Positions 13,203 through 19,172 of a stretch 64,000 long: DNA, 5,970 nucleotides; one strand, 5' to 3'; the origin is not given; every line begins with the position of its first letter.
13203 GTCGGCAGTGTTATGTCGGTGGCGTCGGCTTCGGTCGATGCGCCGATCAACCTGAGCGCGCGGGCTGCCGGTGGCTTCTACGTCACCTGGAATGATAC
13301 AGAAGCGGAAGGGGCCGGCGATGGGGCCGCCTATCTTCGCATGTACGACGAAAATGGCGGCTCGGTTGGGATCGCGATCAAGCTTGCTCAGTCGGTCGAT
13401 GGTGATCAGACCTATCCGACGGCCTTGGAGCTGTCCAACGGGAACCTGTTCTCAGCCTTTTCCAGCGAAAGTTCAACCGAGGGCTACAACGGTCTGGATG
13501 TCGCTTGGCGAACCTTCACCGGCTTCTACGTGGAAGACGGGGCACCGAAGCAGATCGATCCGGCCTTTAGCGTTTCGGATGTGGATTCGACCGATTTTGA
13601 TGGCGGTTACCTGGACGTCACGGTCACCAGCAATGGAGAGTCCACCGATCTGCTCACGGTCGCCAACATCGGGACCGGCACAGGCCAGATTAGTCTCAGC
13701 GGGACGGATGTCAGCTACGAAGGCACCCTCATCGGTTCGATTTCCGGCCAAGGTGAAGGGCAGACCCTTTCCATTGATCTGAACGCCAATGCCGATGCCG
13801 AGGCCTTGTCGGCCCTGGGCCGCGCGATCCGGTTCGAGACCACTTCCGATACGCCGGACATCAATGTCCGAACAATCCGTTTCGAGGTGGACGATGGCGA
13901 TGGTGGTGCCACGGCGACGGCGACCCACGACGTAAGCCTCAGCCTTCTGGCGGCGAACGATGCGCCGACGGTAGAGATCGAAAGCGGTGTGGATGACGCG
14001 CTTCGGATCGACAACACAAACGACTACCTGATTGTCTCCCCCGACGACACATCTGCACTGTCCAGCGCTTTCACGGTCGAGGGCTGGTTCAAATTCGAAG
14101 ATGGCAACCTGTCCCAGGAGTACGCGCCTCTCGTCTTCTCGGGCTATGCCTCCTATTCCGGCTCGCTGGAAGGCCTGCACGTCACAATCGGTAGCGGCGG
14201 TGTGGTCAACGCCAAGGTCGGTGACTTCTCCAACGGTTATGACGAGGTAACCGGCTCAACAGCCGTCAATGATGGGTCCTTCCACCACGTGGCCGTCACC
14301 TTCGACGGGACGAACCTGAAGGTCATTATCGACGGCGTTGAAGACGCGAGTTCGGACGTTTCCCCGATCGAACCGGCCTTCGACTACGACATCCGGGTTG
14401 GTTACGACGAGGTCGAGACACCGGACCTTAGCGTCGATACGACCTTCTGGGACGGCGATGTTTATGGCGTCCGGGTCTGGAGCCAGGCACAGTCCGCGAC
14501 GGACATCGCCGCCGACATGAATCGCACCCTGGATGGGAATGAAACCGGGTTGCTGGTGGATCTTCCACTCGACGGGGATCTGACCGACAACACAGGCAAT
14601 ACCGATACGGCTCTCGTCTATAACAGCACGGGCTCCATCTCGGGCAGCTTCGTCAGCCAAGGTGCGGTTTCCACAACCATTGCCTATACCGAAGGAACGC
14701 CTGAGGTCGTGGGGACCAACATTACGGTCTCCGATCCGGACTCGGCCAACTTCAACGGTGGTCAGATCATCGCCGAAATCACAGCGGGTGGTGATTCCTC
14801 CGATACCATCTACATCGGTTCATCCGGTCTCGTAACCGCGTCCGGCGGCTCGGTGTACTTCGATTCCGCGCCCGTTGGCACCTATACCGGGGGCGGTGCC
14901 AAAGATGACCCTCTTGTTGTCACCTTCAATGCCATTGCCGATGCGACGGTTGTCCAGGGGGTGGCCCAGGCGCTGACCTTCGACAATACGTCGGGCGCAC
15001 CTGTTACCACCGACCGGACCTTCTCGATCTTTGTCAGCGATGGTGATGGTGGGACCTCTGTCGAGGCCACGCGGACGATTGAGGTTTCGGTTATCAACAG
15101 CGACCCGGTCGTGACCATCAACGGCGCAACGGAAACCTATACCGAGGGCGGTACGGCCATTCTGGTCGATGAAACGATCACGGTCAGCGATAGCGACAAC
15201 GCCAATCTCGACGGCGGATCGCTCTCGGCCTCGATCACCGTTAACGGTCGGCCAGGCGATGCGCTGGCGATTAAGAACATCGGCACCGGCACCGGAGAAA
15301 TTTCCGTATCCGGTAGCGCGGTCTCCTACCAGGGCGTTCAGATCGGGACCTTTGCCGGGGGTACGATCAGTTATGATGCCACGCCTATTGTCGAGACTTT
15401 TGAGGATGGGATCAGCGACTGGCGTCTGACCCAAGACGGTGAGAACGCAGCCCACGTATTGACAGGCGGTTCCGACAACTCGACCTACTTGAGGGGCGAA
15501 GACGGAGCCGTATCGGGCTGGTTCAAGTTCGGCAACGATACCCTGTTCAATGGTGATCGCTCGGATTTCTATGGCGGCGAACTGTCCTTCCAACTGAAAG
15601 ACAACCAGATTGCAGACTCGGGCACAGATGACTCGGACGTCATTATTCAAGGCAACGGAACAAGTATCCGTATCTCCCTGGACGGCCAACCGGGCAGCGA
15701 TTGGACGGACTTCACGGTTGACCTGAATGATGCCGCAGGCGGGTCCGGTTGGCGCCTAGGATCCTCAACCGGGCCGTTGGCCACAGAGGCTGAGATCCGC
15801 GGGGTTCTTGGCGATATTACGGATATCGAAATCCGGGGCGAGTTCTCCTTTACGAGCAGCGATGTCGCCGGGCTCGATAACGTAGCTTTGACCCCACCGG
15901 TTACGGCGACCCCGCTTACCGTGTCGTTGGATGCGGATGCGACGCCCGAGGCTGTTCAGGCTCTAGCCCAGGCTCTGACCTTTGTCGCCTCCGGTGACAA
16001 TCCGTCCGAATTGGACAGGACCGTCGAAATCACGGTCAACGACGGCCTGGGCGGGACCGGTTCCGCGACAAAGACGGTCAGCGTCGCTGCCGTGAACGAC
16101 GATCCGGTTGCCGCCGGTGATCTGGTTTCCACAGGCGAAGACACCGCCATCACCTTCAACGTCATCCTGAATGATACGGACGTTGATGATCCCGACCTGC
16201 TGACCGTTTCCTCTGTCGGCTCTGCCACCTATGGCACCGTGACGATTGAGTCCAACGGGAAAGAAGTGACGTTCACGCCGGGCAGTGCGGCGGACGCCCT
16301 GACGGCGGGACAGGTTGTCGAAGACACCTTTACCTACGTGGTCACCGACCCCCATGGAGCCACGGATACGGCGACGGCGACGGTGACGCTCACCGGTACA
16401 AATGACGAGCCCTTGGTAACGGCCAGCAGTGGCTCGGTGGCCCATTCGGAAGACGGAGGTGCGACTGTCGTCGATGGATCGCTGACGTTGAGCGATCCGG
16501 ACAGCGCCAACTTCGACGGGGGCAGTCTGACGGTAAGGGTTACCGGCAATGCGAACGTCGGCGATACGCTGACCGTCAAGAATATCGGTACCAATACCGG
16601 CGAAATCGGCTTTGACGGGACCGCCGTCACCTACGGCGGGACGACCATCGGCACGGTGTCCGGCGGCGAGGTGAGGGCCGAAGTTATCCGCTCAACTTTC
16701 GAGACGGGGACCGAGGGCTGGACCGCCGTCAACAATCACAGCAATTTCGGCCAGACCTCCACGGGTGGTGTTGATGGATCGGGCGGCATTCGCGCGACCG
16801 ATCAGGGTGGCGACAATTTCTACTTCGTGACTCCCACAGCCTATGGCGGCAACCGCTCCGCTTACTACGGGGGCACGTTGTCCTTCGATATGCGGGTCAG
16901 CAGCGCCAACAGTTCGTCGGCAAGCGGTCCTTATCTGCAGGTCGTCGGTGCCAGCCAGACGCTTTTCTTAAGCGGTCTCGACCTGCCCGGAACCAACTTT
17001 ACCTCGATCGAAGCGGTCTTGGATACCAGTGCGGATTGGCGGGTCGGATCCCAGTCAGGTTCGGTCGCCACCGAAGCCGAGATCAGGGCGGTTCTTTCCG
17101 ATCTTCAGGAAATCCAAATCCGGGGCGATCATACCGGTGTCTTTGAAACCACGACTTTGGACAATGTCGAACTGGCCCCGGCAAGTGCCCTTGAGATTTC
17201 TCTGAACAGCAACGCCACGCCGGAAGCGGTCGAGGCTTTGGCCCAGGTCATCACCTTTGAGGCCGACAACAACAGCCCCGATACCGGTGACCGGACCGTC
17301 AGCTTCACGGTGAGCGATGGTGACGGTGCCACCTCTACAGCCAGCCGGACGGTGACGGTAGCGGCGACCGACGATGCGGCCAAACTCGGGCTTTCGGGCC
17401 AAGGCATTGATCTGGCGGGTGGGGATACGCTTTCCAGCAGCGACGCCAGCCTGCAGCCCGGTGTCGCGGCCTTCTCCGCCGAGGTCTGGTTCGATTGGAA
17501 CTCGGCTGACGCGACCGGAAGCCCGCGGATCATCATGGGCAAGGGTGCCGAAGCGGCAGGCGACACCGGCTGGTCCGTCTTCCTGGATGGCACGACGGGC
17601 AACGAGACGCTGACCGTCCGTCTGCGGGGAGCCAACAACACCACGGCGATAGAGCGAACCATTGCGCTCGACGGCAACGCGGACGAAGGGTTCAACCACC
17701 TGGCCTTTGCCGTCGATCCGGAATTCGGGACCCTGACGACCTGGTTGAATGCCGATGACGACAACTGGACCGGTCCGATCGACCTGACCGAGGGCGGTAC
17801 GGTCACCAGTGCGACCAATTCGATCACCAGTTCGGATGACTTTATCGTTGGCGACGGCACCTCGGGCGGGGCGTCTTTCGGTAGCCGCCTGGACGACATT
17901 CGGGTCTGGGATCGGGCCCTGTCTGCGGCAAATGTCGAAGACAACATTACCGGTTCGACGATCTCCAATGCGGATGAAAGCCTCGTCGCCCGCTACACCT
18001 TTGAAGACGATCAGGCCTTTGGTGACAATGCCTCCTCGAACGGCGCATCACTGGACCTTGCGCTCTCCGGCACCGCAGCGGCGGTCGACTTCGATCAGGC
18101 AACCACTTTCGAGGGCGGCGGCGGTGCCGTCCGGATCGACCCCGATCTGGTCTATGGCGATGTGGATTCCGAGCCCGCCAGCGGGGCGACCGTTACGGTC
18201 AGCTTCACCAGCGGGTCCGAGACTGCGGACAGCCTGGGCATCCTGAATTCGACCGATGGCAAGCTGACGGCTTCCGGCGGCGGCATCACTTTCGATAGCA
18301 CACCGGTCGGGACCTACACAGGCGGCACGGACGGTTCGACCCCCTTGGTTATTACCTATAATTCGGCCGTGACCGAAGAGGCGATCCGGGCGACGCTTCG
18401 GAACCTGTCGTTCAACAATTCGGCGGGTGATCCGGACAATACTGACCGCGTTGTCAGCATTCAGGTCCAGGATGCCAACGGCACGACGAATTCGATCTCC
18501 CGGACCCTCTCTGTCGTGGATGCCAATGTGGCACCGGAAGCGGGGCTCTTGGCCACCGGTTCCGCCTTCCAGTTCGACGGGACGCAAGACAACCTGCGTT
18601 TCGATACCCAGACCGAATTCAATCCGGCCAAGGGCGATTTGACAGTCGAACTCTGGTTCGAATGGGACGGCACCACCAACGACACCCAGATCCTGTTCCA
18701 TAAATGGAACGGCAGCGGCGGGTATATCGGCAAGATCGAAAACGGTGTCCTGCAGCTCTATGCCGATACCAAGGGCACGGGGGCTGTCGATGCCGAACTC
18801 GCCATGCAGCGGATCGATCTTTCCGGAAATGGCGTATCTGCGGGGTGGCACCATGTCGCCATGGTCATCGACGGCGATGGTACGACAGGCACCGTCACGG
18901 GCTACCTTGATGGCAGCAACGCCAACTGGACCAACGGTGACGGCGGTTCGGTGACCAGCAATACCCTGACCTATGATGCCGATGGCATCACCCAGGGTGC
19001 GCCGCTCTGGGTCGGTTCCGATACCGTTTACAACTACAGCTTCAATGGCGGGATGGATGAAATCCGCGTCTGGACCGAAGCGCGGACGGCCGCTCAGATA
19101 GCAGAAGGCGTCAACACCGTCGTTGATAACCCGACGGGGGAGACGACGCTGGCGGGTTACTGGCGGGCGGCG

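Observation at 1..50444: A single ORF of more than 16,805 codons, still open at the window edge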

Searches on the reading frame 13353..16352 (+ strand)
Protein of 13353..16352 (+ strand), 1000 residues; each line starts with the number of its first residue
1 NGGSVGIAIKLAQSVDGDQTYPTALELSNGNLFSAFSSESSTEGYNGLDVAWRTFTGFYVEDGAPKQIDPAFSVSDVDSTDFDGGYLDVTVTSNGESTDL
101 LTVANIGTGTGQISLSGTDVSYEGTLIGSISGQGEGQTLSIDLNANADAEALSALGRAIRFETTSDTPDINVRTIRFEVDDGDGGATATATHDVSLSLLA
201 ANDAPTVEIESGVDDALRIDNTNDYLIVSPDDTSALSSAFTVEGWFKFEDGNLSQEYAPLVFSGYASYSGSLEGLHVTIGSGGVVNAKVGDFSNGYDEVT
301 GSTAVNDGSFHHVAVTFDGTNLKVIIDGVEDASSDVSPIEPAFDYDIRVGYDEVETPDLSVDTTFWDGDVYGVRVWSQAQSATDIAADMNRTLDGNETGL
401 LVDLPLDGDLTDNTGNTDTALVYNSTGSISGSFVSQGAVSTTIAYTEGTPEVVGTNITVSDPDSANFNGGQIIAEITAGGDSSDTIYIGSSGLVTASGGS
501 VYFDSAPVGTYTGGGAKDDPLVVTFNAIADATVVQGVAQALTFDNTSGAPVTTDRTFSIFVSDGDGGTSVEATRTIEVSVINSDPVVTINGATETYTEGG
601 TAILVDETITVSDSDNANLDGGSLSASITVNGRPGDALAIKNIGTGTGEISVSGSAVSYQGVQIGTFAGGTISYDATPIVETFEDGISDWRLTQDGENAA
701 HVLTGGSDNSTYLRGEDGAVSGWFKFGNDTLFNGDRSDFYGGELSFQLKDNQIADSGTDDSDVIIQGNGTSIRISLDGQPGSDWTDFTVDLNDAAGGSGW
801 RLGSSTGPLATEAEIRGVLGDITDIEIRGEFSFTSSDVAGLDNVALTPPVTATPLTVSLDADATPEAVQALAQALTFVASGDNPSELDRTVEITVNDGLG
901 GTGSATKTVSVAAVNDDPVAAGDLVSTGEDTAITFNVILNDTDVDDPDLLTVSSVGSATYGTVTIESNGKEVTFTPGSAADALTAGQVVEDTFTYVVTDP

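Call 6: search_protein_families(library=pfam, proteins=[window:13353-16352:+], max_evalue=0.01)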
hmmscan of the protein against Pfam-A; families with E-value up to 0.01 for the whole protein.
window:13353-16352:+ (1000 aa): 5 families
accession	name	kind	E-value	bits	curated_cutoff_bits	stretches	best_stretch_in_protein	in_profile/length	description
PF13385.13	Laminin_G_3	-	4.9e-19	69.4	27.6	1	221-386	2-151/151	Concanavalin A-like lectin/glucanases superfamily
PF17803.7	Cadherin_4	-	4.8e-16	59.5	25.1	1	905-970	1-68/71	Bacterial cadherin-like domain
PF17963.7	Big_9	-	8.1e-13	49.5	23.6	1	915-999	1-76/89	Bacterial Ig domain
PF00052.24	Laminin_B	-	1.1e-11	45.1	22.4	1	732-847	8-121/136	Laminin B (Domain IV)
PF02210.31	Laminin_G_2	-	0.00028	21.8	22.9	1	287-341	32-86/126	Laminin G domain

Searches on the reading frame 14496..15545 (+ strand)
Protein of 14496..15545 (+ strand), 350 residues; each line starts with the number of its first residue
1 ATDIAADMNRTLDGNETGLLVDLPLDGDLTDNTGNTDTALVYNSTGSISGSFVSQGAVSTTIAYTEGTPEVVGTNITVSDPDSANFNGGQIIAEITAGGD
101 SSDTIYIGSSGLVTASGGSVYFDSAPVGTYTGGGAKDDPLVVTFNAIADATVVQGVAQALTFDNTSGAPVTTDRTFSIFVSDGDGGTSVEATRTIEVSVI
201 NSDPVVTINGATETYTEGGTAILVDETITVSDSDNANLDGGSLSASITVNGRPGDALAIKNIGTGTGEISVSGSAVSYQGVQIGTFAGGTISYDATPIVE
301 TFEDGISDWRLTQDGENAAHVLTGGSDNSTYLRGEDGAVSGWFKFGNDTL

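Call 55: search_solved_structures(query=window:14496-15545:+, max_evalue=1)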
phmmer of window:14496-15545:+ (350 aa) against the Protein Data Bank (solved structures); distinct sequences matched with E-value up to 1: 0.

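Call 56: search_protein_families(library=pfam, proteins=[window:14496-15545:+], max_evalue=5)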
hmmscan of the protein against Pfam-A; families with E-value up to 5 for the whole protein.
window:14496-15545:+ (350 aa): 0 families

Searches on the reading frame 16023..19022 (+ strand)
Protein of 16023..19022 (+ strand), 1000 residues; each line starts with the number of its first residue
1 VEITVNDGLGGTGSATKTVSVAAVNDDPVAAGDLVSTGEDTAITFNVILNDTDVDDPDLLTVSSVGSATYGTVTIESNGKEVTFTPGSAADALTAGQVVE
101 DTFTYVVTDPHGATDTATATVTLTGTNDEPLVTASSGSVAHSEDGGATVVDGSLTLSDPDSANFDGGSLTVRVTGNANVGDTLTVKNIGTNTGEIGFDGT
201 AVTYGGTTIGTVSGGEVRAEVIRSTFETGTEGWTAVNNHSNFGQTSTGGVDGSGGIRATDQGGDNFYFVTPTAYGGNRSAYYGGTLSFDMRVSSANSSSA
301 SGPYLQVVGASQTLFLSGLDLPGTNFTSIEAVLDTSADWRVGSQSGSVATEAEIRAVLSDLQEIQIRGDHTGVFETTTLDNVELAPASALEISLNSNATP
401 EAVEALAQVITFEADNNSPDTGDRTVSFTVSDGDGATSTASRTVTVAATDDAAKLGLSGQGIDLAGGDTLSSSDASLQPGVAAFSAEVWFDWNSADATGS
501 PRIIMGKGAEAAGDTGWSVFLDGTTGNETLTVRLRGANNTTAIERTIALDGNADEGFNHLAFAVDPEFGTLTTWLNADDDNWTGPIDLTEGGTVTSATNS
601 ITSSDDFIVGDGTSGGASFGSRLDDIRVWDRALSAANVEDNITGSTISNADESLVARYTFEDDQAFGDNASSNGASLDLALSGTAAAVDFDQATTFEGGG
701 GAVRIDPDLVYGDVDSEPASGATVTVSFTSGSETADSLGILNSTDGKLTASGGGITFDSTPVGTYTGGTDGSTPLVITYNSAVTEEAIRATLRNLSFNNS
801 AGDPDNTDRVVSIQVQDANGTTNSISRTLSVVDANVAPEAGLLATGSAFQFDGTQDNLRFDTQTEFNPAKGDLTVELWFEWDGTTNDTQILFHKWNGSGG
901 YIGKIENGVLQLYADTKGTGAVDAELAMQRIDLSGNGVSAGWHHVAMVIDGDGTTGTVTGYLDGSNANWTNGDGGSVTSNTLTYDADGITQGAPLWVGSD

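Call 6: search_protein_families(library=pfam, proteins=[window:16023-19022:+], max_evalue=0.01)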
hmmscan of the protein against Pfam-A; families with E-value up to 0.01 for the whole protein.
window:16023-19022:+ (1000 aa): 6 families
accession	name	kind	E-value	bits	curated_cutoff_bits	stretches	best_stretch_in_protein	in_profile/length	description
PF17963.7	Big_9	-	1.2e-18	68.3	23.6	2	25-122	1-89/89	Bacterial Ig domain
PF17803.7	Cadherin_4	-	2.9e-16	60.2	25.1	1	15-80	1-68/71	Bacterial cadherin-like domain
PF13385.13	Laminin_G_3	-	2.2e-13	51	27.6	2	466-638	3-150/151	Concanavalin A-like lectin/glucanases superfamily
PF00052.24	Laminin_B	-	5.9e-13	49.3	22.4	1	267-389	1-125/136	Laminin B (Domain IV)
PF17892.7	Cadherin_5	-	5.9e-11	42.5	26.5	1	24-124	1-98/98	Cadherin-like domain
PF16403.11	Bact_surface_Ig-like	-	0.0031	18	27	0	408-446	33-71/71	Bacterial surface protein, Ig-like domain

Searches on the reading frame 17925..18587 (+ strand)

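Call 56: search_protein_families(library=pfam, proteins=[window:17925-18587:+], max_evalue=5)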
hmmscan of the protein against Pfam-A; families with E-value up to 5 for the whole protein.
window:17925-18587:+ (221 aa): 1 family
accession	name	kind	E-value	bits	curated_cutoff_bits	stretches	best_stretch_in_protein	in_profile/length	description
PF10726.14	DUF2518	-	0.043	13.9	25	1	137-196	79-139/145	Protein of function (DUF2518)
